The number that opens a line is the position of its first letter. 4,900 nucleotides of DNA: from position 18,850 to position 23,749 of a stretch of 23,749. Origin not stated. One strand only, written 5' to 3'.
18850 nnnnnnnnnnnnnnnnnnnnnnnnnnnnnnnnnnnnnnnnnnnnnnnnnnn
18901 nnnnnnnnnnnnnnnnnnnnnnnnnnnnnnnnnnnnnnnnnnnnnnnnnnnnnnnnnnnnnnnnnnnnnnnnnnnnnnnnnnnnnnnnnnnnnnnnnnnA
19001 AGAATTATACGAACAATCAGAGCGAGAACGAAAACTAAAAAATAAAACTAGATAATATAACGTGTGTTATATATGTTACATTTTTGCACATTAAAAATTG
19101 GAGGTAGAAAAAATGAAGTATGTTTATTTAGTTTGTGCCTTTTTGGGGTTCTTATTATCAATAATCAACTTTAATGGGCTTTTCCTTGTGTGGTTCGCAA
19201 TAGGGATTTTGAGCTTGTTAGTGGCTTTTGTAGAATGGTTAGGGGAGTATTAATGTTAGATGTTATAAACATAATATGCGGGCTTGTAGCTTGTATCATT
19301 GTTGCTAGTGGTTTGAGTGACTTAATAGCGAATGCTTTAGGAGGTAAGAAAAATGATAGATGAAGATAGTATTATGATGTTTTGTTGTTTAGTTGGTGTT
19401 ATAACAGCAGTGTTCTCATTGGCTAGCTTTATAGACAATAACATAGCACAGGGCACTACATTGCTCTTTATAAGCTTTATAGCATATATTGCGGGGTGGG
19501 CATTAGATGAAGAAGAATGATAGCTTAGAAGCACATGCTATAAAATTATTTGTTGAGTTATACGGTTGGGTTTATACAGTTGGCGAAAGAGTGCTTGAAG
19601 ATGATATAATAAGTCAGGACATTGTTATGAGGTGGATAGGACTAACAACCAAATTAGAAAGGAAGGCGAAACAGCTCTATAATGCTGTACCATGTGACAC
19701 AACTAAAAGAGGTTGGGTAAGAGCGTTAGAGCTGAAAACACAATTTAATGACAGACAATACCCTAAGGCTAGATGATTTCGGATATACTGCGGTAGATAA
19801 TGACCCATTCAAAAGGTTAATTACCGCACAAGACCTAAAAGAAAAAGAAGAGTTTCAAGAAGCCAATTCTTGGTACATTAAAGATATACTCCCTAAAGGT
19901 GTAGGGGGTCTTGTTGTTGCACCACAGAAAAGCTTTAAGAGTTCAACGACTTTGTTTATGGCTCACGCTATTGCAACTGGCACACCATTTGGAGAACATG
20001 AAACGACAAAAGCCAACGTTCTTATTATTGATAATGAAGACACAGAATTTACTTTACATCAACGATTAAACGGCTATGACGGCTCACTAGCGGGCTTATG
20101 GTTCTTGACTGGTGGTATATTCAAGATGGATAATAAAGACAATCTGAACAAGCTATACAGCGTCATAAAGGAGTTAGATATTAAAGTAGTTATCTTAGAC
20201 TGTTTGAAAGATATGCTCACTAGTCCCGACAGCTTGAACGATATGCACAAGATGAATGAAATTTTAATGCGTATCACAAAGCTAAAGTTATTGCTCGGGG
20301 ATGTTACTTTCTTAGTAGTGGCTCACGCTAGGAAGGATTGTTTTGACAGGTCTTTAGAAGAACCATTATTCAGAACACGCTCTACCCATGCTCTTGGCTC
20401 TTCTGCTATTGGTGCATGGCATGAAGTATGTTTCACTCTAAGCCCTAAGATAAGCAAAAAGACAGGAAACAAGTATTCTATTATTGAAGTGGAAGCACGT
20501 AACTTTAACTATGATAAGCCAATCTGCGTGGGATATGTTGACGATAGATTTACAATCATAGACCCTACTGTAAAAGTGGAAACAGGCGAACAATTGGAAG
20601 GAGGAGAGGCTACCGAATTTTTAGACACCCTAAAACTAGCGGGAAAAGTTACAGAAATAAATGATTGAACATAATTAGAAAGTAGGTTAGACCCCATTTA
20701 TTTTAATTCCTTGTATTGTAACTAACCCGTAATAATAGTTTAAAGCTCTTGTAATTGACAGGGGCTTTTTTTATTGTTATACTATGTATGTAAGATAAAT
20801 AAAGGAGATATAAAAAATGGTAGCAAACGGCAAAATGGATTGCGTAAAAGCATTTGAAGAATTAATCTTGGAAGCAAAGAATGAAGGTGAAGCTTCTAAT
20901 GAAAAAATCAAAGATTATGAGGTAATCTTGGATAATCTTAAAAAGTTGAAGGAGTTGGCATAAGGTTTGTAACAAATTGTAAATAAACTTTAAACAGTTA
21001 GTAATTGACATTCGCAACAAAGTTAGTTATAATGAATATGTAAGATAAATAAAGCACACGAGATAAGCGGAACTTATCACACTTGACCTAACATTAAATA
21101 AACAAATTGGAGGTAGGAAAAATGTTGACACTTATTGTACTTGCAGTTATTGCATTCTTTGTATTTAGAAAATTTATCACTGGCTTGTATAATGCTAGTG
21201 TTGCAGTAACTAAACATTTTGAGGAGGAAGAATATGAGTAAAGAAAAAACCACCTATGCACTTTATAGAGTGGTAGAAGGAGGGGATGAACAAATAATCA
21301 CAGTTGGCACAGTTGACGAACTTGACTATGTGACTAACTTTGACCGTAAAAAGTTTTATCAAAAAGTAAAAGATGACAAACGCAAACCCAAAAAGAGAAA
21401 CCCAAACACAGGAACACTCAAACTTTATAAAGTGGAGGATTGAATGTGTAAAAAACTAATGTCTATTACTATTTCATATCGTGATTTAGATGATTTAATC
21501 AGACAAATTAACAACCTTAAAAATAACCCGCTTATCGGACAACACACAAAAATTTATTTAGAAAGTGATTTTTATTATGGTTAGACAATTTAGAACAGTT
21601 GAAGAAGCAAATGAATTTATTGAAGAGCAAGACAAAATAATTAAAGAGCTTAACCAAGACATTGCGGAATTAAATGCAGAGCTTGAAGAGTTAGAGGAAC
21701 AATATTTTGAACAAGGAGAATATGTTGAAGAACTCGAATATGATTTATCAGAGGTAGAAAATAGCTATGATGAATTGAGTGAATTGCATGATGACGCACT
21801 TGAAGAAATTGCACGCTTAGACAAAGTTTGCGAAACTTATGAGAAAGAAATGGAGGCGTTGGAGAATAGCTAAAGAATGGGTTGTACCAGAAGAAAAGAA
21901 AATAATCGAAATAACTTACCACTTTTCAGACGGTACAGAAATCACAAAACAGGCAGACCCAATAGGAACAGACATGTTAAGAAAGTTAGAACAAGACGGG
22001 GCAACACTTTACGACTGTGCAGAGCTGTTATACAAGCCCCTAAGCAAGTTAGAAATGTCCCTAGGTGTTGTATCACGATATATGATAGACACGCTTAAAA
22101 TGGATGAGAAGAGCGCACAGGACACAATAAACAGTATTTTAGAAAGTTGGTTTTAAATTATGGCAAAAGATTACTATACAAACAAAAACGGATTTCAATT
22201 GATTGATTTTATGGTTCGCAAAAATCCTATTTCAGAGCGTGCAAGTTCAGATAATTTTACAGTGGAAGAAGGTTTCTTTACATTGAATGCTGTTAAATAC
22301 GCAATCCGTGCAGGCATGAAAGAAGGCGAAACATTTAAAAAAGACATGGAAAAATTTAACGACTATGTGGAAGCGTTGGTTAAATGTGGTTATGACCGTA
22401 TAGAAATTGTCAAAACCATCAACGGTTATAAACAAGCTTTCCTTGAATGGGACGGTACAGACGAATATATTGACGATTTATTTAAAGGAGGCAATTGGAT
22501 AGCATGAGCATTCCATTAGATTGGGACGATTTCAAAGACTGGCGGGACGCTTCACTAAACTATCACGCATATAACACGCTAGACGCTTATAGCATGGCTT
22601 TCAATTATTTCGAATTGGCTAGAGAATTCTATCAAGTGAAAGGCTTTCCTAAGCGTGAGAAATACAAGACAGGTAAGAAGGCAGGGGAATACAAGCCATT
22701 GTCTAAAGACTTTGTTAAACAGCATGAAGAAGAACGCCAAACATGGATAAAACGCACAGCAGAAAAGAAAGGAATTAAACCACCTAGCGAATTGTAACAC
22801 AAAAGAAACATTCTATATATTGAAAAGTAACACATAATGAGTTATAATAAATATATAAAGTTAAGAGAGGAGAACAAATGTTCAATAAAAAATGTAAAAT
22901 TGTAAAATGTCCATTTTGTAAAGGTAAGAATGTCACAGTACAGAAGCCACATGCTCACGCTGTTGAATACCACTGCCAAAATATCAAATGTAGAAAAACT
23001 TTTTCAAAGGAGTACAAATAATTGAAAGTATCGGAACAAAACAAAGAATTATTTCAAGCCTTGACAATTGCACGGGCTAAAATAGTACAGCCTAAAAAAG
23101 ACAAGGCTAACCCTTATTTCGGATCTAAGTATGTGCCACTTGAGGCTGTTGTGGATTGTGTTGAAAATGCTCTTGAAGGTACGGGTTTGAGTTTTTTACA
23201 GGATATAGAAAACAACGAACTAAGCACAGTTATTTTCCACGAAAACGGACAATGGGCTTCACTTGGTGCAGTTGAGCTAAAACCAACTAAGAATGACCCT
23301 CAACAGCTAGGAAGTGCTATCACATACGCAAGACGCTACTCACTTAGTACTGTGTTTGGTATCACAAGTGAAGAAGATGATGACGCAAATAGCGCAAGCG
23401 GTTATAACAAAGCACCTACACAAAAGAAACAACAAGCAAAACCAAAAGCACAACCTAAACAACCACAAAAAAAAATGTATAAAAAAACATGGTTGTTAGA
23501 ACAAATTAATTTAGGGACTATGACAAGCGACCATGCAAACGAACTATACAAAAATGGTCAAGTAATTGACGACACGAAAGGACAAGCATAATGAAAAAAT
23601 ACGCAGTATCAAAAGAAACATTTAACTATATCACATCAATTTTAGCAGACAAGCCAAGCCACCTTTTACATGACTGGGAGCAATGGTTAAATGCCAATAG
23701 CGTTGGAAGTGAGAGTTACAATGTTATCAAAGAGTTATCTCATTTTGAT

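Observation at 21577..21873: Extremely acidic coiled-coil early protein: candidate DNA mimic / anti-defence factor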

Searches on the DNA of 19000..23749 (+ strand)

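Call 5: search_dna_similar(query=window:19000-23749:+, collection=phages, mode=near, max_rows=25)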
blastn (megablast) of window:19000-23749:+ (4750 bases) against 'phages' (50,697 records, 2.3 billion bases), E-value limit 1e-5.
Records with a match: 7; places in all: 7; records where one place covers at least 80% of the query: 0.
Best place of each record, by identity: 80-90% 6; 60-80% 1.
By first word of the organism name: Lactococcus 7.
By host as written in the record: Lactococcus garvieae 4; Lactococcus petauri DO75 2; Lactococcus garvieae sero type II 1.
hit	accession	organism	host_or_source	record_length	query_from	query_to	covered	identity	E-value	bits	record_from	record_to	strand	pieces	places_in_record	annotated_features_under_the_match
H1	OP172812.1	Lactococcus phage LG75P1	Lactococcus petauri DO75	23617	1673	1995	7%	81.2%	2e-46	366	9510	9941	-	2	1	hypothetical protein (x3)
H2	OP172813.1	Lactococcus phage LG75P3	Lactococcus petauri DO75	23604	1673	1995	7%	81.2%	2e-46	366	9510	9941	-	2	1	hypothetical protein (x3)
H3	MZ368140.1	Lactococcus phage PLG-II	Lactococcus garvieae sero type II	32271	1986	2103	2%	77.4%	2e-7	66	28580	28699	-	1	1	hypothetical protein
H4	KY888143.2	Lactococcus phage PLgW-1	Lactococcus garvieae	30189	2052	2103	1%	88.5%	2e-6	62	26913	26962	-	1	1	none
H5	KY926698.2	Lactococcus phage PLgY-16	Lactococcus garvieae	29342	2052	2103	1%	88.5%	2e-6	62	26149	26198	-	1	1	none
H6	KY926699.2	Lactococcus phage PLgY-30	Lactococcus garvieae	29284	2052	2103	1%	88.5%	2e-6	62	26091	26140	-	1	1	none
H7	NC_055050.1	Lactococcus phage PLgW-1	Lactococcus garvieae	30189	2052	2103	1%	88.5%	2e-6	62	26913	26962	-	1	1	none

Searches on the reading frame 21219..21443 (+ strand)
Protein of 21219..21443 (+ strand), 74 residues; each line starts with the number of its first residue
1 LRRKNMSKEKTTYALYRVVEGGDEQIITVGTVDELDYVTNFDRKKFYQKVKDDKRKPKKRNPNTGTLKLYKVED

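Call 8: search_protein_families(library=pfam, proteins=[window:21219-21443:+], max_evalue=1)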
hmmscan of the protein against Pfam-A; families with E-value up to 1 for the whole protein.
window:21219-21443:+ (74 aa): 0 families

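Call 9: search_protein_families(library=phrogs, proteins=[window:21219-21443:+], max_evalue=1)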
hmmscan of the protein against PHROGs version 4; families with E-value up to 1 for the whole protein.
window:21219-21443:+ (74 aa): 3 families
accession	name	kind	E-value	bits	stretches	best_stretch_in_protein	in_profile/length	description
phrog_803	-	moron, auxiliary metabolic gene and host takeover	0.0013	20.1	1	5-61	3-56/117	host nuclease inhibitor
phrog_7079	-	unknown function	0.25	12.5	1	27-52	8-33/55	-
phrog_4206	-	unknown function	0.27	12.3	1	13-67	13-66/147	-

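Call 76: search_dna_similar(query=window:21234-21440:+, collection=phages, mode=protein, max_evalue=1, max_rows=30)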
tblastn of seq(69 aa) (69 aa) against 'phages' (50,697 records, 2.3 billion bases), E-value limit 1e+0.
No match.

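Call 77: search_solved_structures(query=window:21234-21440:+, max_evalue=10)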
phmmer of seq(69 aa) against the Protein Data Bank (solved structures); distinct sequences matched with E-value up to 10: 0.

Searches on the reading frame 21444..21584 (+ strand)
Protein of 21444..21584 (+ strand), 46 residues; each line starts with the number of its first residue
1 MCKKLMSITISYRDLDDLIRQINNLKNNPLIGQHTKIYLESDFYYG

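Call 8: search_protein_families(library=pfam, proteins=[window:21444-21584:+], max_evalue=1)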
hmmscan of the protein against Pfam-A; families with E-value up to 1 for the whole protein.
window:21444-21584:+ (46 aa): 3 families
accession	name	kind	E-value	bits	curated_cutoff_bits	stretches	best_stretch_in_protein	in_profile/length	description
PF17618.7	SL4P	-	0.094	13.2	28.1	1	5-22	16-33/88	Uncharacterized Strongylid L4 protein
PF08939.15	Bles03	-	0.1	12.9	23.1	1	9-45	215-252/255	Basophilic leukemia-expressed protein Bles03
PF13035.11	DUF3896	-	0.17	12.5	25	1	1-25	21-45/61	Protein of unknown function (DUF3896)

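Call 9: search_protein_families(library=phrogs, proteins=[window:21444-21584:+], max_evalue=1)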
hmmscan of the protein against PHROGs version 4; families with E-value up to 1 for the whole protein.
window:21444-21584:+ (46 aa): 1 family
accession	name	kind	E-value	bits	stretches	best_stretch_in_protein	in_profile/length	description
phrog_17129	-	unknown function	0.097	13.5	1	18-44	17-43/64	-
